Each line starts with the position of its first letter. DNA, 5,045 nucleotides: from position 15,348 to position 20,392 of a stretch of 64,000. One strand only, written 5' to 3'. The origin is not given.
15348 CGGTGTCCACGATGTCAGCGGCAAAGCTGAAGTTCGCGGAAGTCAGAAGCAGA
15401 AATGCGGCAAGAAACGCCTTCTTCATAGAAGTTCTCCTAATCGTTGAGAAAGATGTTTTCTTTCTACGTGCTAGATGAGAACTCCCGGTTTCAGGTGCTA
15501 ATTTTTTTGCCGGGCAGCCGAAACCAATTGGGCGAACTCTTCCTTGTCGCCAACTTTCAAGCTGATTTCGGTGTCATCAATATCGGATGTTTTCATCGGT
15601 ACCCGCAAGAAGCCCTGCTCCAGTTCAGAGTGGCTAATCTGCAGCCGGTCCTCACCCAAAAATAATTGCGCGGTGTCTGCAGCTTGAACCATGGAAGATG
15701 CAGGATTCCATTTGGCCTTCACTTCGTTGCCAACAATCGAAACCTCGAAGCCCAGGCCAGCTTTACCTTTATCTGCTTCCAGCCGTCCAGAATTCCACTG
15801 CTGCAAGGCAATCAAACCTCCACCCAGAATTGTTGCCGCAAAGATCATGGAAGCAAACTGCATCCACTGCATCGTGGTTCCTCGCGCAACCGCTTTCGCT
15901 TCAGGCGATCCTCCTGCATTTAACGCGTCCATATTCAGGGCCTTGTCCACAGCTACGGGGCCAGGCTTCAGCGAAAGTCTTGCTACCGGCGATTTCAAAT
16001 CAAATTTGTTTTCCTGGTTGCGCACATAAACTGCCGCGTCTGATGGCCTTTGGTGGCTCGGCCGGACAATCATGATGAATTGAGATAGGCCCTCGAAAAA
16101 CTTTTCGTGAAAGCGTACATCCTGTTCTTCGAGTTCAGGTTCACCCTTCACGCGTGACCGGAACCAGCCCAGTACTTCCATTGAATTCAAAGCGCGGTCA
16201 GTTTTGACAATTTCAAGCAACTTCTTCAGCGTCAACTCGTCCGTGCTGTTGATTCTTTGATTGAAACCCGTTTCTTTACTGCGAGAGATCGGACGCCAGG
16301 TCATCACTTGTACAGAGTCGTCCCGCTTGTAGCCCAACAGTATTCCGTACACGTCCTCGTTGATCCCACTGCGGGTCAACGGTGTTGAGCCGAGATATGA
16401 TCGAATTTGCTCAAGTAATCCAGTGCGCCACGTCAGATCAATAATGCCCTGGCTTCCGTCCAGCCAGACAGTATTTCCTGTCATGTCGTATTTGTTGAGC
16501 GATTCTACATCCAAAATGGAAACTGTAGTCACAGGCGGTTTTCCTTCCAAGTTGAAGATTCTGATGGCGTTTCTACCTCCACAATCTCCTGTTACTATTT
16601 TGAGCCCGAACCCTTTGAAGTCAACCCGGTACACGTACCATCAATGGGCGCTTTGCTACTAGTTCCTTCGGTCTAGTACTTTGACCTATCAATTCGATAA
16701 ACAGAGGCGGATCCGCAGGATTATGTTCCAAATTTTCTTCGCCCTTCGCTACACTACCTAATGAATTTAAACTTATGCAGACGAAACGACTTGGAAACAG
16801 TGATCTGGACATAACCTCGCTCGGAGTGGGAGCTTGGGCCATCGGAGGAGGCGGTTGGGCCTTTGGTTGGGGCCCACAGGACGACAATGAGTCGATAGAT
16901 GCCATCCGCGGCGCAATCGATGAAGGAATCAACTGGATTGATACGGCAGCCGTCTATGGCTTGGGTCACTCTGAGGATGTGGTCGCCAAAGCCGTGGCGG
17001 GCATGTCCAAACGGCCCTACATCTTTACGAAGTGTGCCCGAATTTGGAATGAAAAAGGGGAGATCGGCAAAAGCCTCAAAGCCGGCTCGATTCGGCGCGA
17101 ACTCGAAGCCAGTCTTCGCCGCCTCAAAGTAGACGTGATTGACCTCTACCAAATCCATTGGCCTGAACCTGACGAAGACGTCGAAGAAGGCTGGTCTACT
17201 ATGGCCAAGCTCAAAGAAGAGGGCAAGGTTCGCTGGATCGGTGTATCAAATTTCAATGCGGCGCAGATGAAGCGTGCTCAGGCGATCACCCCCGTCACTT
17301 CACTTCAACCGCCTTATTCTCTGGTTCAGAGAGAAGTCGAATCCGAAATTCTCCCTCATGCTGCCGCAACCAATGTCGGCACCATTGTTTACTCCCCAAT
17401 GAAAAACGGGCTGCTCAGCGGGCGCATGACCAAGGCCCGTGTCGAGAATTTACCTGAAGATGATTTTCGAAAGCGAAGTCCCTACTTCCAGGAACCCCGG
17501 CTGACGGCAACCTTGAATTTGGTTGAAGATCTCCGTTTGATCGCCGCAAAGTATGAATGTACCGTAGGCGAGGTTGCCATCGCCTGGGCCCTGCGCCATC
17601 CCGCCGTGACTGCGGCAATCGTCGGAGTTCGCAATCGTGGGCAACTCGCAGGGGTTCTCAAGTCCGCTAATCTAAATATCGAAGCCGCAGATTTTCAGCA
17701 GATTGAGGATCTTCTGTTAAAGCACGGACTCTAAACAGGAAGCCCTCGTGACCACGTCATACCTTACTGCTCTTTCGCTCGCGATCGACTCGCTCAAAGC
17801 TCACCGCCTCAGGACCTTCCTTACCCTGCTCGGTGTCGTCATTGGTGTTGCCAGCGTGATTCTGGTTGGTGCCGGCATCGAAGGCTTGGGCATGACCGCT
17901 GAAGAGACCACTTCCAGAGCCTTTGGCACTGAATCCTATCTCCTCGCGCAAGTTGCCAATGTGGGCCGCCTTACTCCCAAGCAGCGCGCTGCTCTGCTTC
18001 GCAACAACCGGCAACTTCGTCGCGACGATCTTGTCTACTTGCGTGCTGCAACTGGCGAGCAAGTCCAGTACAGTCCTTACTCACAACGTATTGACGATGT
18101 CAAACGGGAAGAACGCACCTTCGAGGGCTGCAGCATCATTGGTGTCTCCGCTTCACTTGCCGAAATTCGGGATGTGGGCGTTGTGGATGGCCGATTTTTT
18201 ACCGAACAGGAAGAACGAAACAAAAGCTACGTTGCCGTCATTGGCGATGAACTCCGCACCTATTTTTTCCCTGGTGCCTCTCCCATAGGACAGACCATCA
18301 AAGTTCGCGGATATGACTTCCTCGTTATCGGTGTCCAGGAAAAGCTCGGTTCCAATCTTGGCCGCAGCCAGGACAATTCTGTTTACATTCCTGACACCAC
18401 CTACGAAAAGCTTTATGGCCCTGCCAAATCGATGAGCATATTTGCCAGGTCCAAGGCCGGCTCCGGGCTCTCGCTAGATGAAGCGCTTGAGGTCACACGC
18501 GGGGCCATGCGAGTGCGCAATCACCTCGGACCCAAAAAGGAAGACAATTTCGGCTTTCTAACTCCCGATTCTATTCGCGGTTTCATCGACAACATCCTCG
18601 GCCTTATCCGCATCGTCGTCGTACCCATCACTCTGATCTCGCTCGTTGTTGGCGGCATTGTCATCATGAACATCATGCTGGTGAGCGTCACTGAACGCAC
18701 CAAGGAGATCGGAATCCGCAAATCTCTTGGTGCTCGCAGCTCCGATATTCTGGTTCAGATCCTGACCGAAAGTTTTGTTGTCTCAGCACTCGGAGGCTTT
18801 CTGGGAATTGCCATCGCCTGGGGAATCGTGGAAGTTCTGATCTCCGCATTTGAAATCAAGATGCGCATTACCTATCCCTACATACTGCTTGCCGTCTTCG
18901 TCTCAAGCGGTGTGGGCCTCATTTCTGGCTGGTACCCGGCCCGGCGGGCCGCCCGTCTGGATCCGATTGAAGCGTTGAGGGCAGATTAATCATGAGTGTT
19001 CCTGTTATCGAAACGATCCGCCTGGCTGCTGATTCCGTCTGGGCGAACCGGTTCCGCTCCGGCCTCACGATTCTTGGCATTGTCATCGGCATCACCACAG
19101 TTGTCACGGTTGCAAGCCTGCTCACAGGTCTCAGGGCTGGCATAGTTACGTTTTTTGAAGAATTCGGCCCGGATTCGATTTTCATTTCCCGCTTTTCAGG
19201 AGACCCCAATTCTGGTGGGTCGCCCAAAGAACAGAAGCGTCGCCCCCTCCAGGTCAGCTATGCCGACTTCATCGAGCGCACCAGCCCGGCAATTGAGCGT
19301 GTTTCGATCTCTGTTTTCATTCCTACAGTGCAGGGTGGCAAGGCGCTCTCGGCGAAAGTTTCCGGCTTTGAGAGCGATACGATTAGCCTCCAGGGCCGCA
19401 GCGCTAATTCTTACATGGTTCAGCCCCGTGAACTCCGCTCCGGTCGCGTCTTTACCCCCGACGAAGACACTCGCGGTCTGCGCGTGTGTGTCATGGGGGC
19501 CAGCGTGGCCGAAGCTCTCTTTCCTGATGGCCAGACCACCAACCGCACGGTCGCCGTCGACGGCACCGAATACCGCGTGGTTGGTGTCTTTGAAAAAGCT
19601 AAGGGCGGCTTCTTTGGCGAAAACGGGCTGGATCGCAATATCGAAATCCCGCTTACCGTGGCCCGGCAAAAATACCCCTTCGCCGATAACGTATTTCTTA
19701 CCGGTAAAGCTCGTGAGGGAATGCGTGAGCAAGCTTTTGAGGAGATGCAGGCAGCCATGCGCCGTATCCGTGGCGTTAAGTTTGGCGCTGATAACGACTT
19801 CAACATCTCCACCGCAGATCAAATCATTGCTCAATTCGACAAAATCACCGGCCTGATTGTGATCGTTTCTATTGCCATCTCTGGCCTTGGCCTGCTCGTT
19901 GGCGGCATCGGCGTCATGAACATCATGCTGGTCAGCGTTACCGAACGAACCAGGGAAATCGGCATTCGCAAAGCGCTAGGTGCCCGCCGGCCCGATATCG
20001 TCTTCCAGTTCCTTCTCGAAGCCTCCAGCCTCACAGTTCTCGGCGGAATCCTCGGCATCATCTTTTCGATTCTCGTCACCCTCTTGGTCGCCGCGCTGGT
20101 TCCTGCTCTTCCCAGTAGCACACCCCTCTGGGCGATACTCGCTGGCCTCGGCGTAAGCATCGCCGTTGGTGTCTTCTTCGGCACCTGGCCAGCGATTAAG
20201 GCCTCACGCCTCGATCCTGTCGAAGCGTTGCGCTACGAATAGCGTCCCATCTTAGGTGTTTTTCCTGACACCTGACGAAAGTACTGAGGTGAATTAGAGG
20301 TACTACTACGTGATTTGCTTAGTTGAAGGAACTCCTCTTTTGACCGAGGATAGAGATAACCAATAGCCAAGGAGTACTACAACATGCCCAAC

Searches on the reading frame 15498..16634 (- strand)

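Call 77: search_protein_families(library=pfam, proteins=[window:15498-16634:-], max_evalue=0.001)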
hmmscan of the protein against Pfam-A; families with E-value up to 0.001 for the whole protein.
window:15498-16634:- (378 aa): 1 family
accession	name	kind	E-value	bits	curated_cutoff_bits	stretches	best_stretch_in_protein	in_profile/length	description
PF01398.27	JAB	-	5.2e-08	33.1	22.5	1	92-179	27-111/117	JAB1/Mov34/MPN/PAD-1 ubiquitin protease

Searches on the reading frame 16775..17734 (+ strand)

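Call 77: search_protein_families(library=pfam, proteins=[window:16775-17734:+], max_evalue=0.001)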
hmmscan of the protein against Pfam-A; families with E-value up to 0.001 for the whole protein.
window:16775-17734:+ (319 aa): 1 family
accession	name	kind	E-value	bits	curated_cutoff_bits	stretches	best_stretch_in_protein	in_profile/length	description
PF00248.27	Aldo_ket_red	-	3.2e-78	263.2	24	1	23-313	2-289/291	Aldo/keto reductase family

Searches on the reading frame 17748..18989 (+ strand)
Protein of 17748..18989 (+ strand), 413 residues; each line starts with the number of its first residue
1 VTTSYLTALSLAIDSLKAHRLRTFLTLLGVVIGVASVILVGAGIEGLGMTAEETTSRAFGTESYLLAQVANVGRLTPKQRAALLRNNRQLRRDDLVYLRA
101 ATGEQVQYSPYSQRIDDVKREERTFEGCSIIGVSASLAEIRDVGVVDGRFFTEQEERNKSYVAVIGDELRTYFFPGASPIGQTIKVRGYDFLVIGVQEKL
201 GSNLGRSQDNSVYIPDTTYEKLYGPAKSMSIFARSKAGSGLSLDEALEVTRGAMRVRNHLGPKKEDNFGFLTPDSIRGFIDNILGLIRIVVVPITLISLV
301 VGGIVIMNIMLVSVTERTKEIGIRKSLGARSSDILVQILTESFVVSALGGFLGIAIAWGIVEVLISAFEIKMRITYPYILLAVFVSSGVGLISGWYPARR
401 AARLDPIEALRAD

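Call 7: search_protein_families(library=pfam, proteins=[window:17748-18989:+], max_evalue=0.001)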
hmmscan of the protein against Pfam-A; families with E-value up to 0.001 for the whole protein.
window:17748-18989:+ (413 aa): 2 families
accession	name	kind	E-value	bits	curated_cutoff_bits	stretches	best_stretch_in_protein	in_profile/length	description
PF12704.14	MacB_PCD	-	3.3e-32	112.9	27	1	23-238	1-194/207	MacB-like periplasmic core domain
PF02687.27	FtsX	-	8.2e-22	78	25.5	1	295-406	4-120/120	FtsX-like permease C-terminal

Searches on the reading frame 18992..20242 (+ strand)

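Call 7: search_protein_families(library=pfam, proteins=[window:18992-20242:+], max_evalue=0.001)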
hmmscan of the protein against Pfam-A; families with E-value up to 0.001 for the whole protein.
window:18992-20242:+ (416 aa): 2 families
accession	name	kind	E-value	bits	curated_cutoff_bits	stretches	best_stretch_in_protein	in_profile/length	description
PF12704.14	MacB_PCD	-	2.8e-29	103.3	27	1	23-251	1-203/207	MacB-like periplasmic core domain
PF02687.27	FtsX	-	1.4e-20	73.9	25.5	1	295-409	2-120/120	FtsX-like permease C-terminal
